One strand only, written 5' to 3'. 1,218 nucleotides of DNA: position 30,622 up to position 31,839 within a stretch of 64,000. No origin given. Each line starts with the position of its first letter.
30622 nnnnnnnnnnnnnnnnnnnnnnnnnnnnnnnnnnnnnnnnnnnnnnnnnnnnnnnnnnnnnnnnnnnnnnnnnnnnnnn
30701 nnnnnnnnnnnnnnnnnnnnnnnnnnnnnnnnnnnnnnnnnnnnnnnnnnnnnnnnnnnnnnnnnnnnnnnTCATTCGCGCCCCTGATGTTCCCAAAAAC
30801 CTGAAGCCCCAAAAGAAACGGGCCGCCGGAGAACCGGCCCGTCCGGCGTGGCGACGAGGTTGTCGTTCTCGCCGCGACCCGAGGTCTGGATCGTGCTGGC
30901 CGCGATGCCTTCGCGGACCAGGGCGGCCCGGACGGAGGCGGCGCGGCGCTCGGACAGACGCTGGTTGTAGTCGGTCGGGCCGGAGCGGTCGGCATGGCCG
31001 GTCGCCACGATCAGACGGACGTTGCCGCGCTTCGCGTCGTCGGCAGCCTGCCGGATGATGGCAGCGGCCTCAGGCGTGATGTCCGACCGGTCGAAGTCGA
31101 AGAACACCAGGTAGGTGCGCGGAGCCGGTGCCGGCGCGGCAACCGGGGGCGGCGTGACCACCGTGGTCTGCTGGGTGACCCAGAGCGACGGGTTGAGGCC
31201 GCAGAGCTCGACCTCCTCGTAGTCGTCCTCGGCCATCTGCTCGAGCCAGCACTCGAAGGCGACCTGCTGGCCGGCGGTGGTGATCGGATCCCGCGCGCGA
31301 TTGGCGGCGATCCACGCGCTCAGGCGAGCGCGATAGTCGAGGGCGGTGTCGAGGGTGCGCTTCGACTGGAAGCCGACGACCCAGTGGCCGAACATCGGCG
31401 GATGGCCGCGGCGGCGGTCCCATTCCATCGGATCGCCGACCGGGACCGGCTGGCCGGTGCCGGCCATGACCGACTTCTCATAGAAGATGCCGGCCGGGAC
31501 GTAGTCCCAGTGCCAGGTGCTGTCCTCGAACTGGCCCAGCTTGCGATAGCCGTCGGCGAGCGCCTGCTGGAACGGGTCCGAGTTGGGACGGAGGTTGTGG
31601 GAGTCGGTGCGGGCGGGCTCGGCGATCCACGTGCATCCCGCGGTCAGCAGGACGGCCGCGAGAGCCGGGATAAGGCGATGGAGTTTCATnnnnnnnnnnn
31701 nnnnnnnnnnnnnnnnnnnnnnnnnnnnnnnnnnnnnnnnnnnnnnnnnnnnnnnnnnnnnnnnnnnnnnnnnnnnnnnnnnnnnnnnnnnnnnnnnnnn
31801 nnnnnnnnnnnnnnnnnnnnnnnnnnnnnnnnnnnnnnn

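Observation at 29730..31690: Tandem OmpA-family lipoprotein paralogs with a homogenised 3' half; the second copy lost its stop and terminator by an ~80-bp deletion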

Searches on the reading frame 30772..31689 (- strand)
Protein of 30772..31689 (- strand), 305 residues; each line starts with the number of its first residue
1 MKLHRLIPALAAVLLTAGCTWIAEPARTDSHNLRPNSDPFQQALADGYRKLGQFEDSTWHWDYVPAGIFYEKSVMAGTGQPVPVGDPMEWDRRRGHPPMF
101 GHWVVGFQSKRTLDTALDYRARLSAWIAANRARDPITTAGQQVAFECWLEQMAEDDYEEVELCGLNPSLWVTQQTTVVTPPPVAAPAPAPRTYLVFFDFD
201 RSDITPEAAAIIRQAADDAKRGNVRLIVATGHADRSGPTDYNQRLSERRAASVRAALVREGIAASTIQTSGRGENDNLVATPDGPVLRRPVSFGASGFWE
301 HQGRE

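Call 4: search_protein_families(library=pfam, proteins=[window:30772-31689:-], max_evalue=0.01)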
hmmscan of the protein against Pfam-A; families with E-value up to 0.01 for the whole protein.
window:30772-31689:- (305 aa): 1 family
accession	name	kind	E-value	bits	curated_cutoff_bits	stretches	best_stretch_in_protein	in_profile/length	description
PF00691.25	OmpA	-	1e-18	67.9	27.2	1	196-281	1-88/98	OmpA family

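Call 5: search_protein_families(library=ncbifam, proteins=[window:30772-31689:-], max_evalue=0.01)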
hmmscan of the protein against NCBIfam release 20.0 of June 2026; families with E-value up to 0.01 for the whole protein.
window:30772-31689:- (305 aa): 21 families
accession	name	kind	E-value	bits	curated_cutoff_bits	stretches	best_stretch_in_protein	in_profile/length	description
NF045787.1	OmpABordt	equivalog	4e-22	78.9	200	1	181-278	73-170/194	outer membrane protein OmpA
NF053611.1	YiaD_Gzip_OmpA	equivalog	7.6e-18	65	175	1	195-276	104-185/206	YiaD family glycine zipper/OmpA-like lipoprotein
NF053613.1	OMP_toxin_LptF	equivalog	1.2e-16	61.1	400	1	195-275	143-223/256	lipotoxin F family OmpA-related lipoprotein LptF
NF053612.1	anchor_PA1041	equivalog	3.7e-16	59.8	250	1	195-277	133-215/236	PA1041 family peptidoglycan-binding anchor lipoprotein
NF053585.1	OMP_LP_YfiB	equivalog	5.5e-16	58.9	128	1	195-277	58-140/163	outer membrane lipoprotein YfiB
TIGR02802.1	Pal_lipo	equivalog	8.6e-15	54.7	125.35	1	195-276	2-83/104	peptidoglycan-associated lipoprotein Pal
NF008071.1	PRK10808.1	equivalog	3.2e-13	49.8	277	1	174-278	208-318/358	porin OmpA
NF047726.1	AutTranAdhPGAsTpgA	equivalog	3.4e-13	49.4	350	1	187-276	148-240/268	trimeric autotransporter adhesin/peptidogylcan-associated protein TpgA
NF052230.1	T9SS_PorE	exception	1.1e-11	43.8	600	1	195-275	517-597/648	PorE family type IX secretion system protein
NF008067.1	PRK10802.1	equivalog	4.8e-10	39.6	261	1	192-276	66-150/171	peptidoglycan-associated lipoprotein Pal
NF053607.1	CHU_0125_OmpA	equivalog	8.9e-10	37.7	620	1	195-279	533-617/639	CHU_0125 family OmpA-like outer membrane integrity protein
NF007804.1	PRK10510.1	equivalog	1.6e-09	37.4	307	1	195-280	114-198/219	OmpA family lipoprotein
NF045788.1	Omp38Acinit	equivalog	8.7e-09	34.9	500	1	171-276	211-325/354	outer membrane protein Omp38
TIGR03789.1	pdsO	hypoth_equivalog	2.5e-08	33.9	152.2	1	229-280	175-226/243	sortase-associated OmpA-like protein PdsO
TIGR03350.1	type_VI_ompA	equivalog_domain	3.3e-08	33.6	139.8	1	197-278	34-118/137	type VI secretion system protein TssL, long form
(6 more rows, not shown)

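Call 6: find_encoding_contigs(protein=window:30772-31689:-, flank=6000, max_places=10)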
Protein window:30772-31689:- (305 aa): no gene with exactly this product is on record in the collection.

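Call 8: find_homologous_proteins(query=window:30772-31689:-, max_evalue=1e-10)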
Query window:30772-31689:- (305 aa): 2259 proteins with E <= 1e-10 among 8000 candidates; the best 120 are listed.
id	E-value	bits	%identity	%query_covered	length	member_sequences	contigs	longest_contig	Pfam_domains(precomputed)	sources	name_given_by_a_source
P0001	3.7e-186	636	96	93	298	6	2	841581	PF00691.26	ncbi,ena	-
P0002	7.3e-166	569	86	93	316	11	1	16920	PF00691.26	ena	-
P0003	1.2e-163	562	87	93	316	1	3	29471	PF00691.26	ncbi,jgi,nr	ncbi:MAG: OmpA family protein [Alphaproteobacteria bacterium]|nr:OmpA family protein [Alphaproteobac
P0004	1.9e-153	528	80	93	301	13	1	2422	PF00691.26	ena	-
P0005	2.8e-113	396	67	93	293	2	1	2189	PF00691.26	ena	-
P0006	2.6e-112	393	69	82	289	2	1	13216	PF00691.26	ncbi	-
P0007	3.7e-111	390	65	93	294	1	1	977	PF00691.26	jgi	jgi:outer membrane protein OmpA-like peptidoglycan-associated protein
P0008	3.3e-109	383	66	93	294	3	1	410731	PF00691.26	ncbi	-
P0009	6.1e-107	376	62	93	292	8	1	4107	PF00691.26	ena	-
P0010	1.3e-102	361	61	93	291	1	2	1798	PF00691.26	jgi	jgi:outer membrane protein OmpA-like peptidoglycan-associated protein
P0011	1.2e-101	358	61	93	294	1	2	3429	PF00691.26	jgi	jgi:outer membrane protein OmpA-like peptidoglycan-associated protein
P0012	7.5e-98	346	58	93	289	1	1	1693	PF00691.26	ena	-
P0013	2.9e-97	344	59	93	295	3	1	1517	PF00691.26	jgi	jgi:OmpA-OmpF porin, OOP family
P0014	2.4e-95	338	60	81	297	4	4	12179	PF00691.26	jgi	jgi:outer membrane protein OmpA-like peptidoglycan-associated protein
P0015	1.0e-94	336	60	93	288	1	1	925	PF00691.26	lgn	-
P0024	7.1e-48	182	39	93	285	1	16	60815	PF00691.26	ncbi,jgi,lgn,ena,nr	ncbi:MAG: OmpA family protein [Alphaproteobacteria bacterium]|nr:OmpA family protein [Alphaproteobac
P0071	1.3e-30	125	33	93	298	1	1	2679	PF00691.26,PF09476.16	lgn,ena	-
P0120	6.4e-28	116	32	93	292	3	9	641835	PF00691.26,PF09476.16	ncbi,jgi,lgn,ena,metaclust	metaclust:\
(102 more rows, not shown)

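Call 10: find_encoding_contigs(protein=P0001, flank=6000, max_places=6)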
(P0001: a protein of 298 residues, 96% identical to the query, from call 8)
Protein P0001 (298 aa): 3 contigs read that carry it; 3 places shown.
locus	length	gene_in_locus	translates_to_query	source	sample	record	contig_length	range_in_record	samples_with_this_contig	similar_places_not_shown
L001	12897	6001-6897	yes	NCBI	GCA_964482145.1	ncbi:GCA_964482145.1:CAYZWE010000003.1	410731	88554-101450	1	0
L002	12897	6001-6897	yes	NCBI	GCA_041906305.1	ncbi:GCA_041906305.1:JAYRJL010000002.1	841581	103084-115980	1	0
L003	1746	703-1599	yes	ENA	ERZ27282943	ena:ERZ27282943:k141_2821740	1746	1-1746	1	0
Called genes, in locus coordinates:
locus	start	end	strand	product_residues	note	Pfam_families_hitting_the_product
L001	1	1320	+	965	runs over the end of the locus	PF13188:PAS_8 (faint), PF08448:PAS_4 (weak), PF08448:PAS_4, PF12860:PAS_7, PF08448:PAS_4, PF12860:PAS_7, PF00512:HisKA, PF02518:HATPase_c, +2 more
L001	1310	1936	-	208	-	PF01081:Aldolase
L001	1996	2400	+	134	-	PF02627:CMD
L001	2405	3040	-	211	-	PF02798:GST_N, PF00043:GST_C (weak)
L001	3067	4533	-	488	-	PF07364:DUF1485, PF07171:MlrC_C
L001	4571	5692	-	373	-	-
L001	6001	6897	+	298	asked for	PF00691:OmpA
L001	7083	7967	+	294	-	PF00691:OmpA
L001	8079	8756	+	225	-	-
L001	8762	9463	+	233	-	PF04029:2-ph_phosp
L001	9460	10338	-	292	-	PF02634:FdhD-NarQ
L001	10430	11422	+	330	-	PF13353:Fer4_12 (weak), PF04055:Radical_SAM, PF06463:Mob_synth_C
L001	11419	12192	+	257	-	PF01513:NAD_kinase, PF20143:NAD_kinase_C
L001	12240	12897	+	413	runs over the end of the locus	PF25371:DUF7884 (weak), PF02353:CMAS, PF05175:MTS (weak), PF13489:Methyltransf_23, PF08241:Methyltransf_11, PF08242:Methyltransf_12, PF13649:Methyltransf_25, PF13847:Methyltransf_31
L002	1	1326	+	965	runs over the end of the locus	PF13188:PAS_8 (faint), PF08448:PAS_4 (weak), PF08448:PAS_4, PF12860:PAS_7, PF08448:PAS_4, PF12860:PAS_7, PF00512:HisKA, PF02518:HATPase_c, +2 more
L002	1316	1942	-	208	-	PF01081:Aldolase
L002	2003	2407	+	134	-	PF02627:CMD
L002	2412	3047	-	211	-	PF02798:GST_N, PF00043:GST_C (weak)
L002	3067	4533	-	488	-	PF07364:DUF1485, PF07171:MlrC_C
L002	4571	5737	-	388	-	-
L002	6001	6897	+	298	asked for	PF00691:OmpA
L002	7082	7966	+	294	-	PF00691:OmpA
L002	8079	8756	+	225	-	-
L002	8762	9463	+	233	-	PF04029:2-ph_phosp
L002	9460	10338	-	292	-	PF02634:FdhD-NarQ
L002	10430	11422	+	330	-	PF13353:Fer4_12 (weak), PF04055:Radical_SAM, PF06463:Mob_synth_C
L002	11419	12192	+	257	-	PF01513:NAD_kinase, PF20143:NAD_kinase_C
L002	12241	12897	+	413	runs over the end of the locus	PF25371:DUF7884 (weak), PF02353:CMAS, PF05175:MTS (weak), PF13489:Methyltransf_23, PF08241:Methyltransf_11, PF08242:Methyltransf_12, PF13649:Methyltransf_25, PF13847:Methyltransf_31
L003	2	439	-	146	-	?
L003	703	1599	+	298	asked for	PF00691:OmpA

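Call 11: find_encoding_contigs(protein=P0008, flank=6000, max_places=6)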
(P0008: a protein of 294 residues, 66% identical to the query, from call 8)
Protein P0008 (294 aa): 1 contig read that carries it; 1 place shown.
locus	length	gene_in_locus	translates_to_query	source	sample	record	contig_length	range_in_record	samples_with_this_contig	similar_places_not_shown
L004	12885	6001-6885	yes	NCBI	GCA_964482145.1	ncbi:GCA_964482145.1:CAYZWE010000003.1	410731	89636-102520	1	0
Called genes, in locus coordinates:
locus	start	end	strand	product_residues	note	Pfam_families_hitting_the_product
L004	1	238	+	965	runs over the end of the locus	PF13188:PAS_8 (faint), PF08448:PAS_4 (weak), PF08448:PAS_4, PF12860:PAS_7, PF08448:PAS_4, PF12860:PAS_7, PF00512:HisKA, PF02518:HATPase_c, +2 more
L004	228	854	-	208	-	PF01081:Aldolase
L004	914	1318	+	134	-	PF02627:CMD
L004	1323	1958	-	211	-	PF02798:GST_N, PF00043:GST_C (weak)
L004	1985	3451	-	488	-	PF07364:DUF1485, PF07171:MlrC_C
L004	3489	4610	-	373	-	-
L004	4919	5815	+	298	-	PF00691:OmpA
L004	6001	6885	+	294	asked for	PF00691:OmpA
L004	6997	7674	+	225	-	-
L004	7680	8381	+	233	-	PF04029:2-ph_phosp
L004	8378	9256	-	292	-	PF02634:FdhD-NarQ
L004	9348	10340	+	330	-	PF13353:Fer4_12 (weak), PF04055:Radical_SAM, PF06463:Mob_synth_C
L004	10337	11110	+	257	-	PF01513:NAD_kinase, PF20143:NAD_kinase_C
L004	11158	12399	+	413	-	PF25371:DUF7884 (weak), PF02353:CMAS, PF05175:MTS (weak), PF13489:Methyltransf_23, PF08241:Methyltransf_11, PF08242:Methyltransf_12, PF13649:Methyltransf_25, PF13847:Methyltransf_31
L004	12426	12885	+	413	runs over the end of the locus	PF01547:SBP_bac_1, PF13416:SBP_bac_8, PF13343:SBP_bac_6 (faint)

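Call 14: find_encoding_contigs(protein=P0003, flank=4000, max_places=3)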
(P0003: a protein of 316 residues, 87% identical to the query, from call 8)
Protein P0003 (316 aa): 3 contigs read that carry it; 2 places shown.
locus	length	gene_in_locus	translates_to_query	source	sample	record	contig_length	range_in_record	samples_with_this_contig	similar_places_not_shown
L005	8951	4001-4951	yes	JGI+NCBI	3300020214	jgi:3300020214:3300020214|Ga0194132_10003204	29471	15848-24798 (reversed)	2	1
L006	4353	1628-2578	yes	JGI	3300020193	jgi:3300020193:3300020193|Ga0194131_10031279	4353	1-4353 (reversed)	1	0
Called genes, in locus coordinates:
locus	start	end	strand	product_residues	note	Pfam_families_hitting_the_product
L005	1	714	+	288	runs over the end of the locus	PF00142:Fer4_NifH (weak), PF01656:CbiA, PF02374:ArsA_ATPase, PF06564:CBP_BcsQ (faint), PF09140:MipZ (faint), PF10609:ParA (faint), PF13614:AAA_31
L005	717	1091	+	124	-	-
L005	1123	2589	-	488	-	PF07364:DUF1485, PF07171:MlrC_C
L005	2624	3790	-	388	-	-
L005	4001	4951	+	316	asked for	PF00691:OmpA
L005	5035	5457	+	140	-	PF00691:OmpA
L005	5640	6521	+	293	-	-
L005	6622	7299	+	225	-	-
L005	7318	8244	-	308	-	PF01435:Peptidase_M48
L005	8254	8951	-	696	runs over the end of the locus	PF05226:CHASE2, PF00211:Guanylate_cyc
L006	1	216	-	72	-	?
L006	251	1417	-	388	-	-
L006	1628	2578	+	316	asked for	PF00691:OmpA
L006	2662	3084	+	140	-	PF00691:OmpA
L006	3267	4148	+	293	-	-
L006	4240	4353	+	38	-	?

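Call 15: find_encoding_contigs(protein=P0006, flank=4000, max_places=3)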
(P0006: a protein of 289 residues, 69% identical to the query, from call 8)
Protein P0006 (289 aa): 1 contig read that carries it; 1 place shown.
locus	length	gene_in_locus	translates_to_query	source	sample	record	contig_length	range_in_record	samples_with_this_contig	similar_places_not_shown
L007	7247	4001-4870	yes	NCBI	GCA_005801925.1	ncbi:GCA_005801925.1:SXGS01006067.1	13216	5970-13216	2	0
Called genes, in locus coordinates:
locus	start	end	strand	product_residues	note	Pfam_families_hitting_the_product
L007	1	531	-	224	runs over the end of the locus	PF01081:Aldolase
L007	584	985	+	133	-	PF02627:CMD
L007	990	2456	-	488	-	PF07364:DUF1485, PF07171:MlrC_C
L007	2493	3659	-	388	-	PF13524:Glyco_trans_1_2 (weak)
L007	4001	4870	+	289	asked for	PF00691:OmpA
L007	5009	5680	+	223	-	-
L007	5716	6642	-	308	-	PF01435:Peptidase_M48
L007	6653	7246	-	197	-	?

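Call 16: find_encoding_contigs(protein=P0002, flank=4000, max_places=3)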
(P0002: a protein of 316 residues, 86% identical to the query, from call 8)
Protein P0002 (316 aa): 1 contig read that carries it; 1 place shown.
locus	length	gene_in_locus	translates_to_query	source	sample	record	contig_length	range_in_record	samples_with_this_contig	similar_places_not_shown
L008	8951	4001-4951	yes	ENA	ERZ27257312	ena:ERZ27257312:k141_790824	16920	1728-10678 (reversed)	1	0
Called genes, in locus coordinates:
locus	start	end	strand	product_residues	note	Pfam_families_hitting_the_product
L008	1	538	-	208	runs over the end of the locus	PF01081:Aldolase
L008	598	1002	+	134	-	PF02627:CMD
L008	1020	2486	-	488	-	PF07364:DUF1485, PF07171:MlrC_C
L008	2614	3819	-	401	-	-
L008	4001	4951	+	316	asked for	PF00691:OmpA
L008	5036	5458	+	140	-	PF00691:OmpA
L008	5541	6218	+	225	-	-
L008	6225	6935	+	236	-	PF04029:2-ph_phosp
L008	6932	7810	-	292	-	PF02634:FdhD-NarQ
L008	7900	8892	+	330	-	PF13353:Fer4_12 (weak), PF04055:Radical_SAM, PF06463:Mob_synth_C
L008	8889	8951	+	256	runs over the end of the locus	PF01513:NAD_kinase, PF20143:NAD_kinase_C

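Call 55: search_protein_families(library=pfam, proteins=[P0071, P0120, P0024], max_evalue=5)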
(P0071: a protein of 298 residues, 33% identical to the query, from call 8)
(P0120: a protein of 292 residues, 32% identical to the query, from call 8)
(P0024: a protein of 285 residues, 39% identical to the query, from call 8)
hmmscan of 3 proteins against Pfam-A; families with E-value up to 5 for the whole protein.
P0071 (298 aa): 4 families
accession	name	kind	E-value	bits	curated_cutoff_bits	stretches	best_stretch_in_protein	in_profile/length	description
PF00691.25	OmpA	-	1.8e-23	83.2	27.2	1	196-291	1-98/98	OmpA family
PF09476.15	Pilus_CpaD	-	9.4e-06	25.9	31.1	1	191-273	39-116/200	Pilus biogenesis CpaD protein (pilus_cpaD)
PF04625.18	DEC-1_N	-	0.0041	16.7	29.2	1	114-209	62-162/403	DEC-1 protein, N-terminal region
PF18821.6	LPD7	-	0.1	13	27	1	40-74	38-71/92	Large polyvalent protein-associated domain 7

P0120 (292 aa): 3 families
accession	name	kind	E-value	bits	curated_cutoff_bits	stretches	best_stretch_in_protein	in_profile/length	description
PF00691.25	OmpA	-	1.2e-20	74.1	27.2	1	190-284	1-97/98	OmpA family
PF09476.15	Pilus_CpaD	-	6.3e-06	26.5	31.1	1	173-263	27-112/200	Pilus biogenesis CpaD protein (pilus_cpaD)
PF20101.4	DUF6491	-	0.037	14.5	27.5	1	3-40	2-39/138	Family of unknown function (DUF6491)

P0024 (285 aa): 3 families
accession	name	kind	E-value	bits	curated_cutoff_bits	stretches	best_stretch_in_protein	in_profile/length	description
PF00691.25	OmpA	-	6.3e-19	68.6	27.2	1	184-279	1-98/98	OmpA family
PF09476.15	Pilus_CpaD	-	0.00077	19.7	31.1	1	176-260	36-115/200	Pilus biogenesis CpaD protein (pilus_cpaD)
PF17641.8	ASPRs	-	0.13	12.9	26.3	1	132-207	29-87/118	Ancylostoma-associated secreted protein related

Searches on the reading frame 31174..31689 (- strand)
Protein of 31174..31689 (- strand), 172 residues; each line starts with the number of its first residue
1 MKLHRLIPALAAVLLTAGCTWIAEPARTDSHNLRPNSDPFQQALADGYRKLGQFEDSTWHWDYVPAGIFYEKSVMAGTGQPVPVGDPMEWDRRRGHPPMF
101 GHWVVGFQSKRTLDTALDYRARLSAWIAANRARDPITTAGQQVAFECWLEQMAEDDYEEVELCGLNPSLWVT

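Call 24: find_related_loci(query=A3, collection=genome_contigs, flank=4000)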
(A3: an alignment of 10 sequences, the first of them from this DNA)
Query A3 (171 aa) in genome_contigs; peptide patterns used: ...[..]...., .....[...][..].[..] (x = any residue, [..] = any of these).
26 stretches matched a pattern; 10 encode a relative of the query (tblastn E <= 1e-3); 9 distinct loci.
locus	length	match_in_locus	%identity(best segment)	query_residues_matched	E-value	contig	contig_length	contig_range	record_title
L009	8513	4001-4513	96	1-171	2e-116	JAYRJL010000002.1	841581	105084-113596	MAG: Alphaproteobacteria bacterium isolate SZ_szas3bin.18 NODE_8_length_841581_cov_3.82384, whole genome shotgun sequenc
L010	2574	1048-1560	97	1-171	2e-120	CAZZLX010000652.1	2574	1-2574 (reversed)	MAG TPA_asm: uncultured Rhizobium sp. isolate SRP124364_co1_94 genome assembly, contig: NODE_55825_length_2574_cov_3.179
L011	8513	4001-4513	95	1-171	3e-115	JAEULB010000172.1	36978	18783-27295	MAG: Rhodospirillaceae bacterium isolate new MAG-110 k141_3619236, whole genome shotgun sequence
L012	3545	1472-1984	93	1-171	4e-115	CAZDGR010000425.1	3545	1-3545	MAG TPA_asm: uncultured Rhizobium sp. isolate SRP150892_co1_281 genome assembly, contig: NODE_31873_length_3545_cov_5.68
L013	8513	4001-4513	86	1-171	2e-104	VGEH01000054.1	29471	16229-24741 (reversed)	MAG: Alphaproteobacteria bacterium isolate K_Offshore_80m_m2_051 K_Offshore_80m_m2_051_Ga0194132_10003204, whole genome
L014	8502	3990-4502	82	1-171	3e-98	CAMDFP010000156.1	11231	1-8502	MAG: Asaia bogorensis isolate MoH-23oct19-153 genome assembly, contig: MoH-23oct19-C8604, whole genome shotgun sequence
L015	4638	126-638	81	1-171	7e-97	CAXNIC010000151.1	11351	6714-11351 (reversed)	MAG: Alphaproteobacteria bacterium isolate LH-05nov19-173 genome assembly, contig: LH-05nov19-C13913, whole genome shotg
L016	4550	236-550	61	68-171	2e-36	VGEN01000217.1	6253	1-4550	MAG: Alphaproteobacteria bacterium isolate K_Offshore_80m_m2_107 K_Offshore_80m_m2_107_Ga0194132_10022774, whole genome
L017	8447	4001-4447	28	1-163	2e-12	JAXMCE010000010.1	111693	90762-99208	MAG: Alphaproteobacteria bacterium isolate STL-PRO2 C2.23.fa-10, whole genome shotgun sequence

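Call 55: search_protein_families(library=pfam, proteins=[window:31174-31689:-], max_evalue=5)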
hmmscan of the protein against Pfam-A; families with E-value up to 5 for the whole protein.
window:31174-31689:- (172 aa): 1 family
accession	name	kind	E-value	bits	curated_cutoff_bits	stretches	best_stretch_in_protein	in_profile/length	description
PF16220.10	DUF4880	-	0.41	11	25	1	132-151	10-29/43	Domain of unknown function (DUF4880)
